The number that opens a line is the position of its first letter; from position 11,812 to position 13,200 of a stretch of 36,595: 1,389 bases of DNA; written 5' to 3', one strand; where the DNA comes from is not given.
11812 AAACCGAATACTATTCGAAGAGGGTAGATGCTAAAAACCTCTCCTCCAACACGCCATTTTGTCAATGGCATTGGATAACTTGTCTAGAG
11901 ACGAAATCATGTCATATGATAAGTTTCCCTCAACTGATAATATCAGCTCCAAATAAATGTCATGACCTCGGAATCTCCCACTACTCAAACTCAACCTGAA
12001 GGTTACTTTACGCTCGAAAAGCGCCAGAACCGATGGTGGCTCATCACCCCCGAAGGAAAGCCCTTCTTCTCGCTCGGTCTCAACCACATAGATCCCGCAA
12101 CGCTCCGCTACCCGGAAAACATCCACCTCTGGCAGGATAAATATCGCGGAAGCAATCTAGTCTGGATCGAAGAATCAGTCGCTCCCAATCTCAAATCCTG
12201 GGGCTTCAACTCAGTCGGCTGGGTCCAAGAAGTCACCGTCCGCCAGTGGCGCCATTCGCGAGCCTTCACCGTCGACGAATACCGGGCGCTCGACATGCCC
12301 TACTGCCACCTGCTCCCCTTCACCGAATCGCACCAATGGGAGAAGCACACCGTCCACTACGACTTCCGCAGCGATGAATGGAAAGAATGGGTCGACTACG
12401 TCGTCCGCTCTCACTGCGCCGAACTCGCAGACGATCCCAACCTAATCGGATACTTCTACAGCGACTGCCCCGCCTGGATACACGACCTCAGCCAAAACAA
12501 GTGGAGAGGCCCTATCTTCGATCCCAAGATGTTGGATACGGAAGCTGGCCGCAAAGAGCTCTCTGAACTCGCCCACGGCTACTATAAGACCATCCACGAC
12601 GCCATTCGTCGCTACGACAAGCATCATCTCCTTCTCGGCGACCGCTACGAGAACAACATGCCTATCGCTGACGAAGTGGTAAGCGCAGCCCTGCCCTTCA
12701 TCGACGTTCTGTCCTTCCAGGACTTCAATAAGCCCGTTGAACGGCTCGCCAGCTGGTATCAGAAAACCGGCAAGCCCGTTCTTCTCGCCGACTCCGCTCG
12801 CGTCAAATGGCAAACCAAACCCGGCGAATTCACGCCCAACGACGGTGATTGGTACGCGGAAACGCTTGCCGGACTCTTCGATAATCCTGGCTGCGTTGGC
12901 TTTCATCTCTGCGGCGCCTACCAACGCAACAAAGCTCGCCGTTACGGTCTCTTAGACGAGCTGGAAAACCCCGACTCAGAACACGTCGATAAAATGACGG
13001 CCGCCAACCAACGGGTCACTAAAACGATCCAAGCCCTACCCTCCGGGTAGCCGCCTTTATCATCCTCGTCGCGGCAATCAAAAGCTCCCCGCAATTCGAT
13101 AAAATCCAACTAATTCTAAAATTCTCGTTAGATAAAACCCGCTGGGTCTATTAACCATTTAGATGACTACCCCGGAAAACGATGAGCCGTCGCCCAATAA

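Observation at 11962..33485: Five paralogues of an unassigned TIM-barrel glycosidase-like family with Asp at both predicted catalytic positions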

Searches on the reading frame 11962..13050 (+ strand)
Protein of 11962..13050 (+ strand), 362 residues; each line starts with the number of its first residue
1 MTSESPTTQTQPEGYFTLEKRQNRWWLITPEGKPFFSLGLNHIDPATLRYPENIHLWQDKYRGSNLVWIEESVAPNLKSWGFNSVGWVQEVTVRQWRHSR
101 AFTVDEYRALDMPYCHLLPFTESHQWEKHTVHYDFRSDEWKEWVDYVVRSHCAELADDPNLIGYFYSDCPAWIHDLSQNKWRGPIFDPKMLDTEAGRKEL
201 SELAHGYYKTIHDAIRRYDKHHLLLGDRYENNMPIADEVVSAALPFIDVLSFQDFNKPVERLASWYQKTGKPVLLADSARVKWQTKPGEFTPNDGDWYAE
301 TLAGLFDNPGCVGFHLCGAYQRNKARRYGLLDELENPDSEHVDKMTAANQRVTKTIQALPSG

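Call 4: search_protein_families(library=pfam, proteins=[window:11962-13050:+], max_evalue=1)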
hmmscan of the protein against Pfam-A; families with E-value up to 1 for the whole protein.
window:11962-13050:+ (362 aa): 1 family
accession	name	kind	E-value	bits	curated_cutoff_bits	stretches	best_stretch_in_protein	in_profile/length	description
PF08782.15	c-SKI_SMAD_bind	-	0.46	11.1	25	0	125-146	50-71/94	c-SKI Smad4 binding domain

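Call 5: search_protein_families(library=ncbifam, proteins=[window:11962-13050:+], max_evalue=1)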
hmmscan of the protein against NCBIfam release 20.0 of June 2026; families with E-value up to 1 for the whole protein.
window:11962-13050:+ (362 aa): 1 family
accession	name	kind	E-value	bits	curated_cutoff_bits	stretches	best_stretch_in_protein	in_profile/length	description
NF007552.0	PRK10172.1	equivalog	0.018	13.6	585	1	314-360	81-127/436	AppA family phytase/histidine-type acid phosphatase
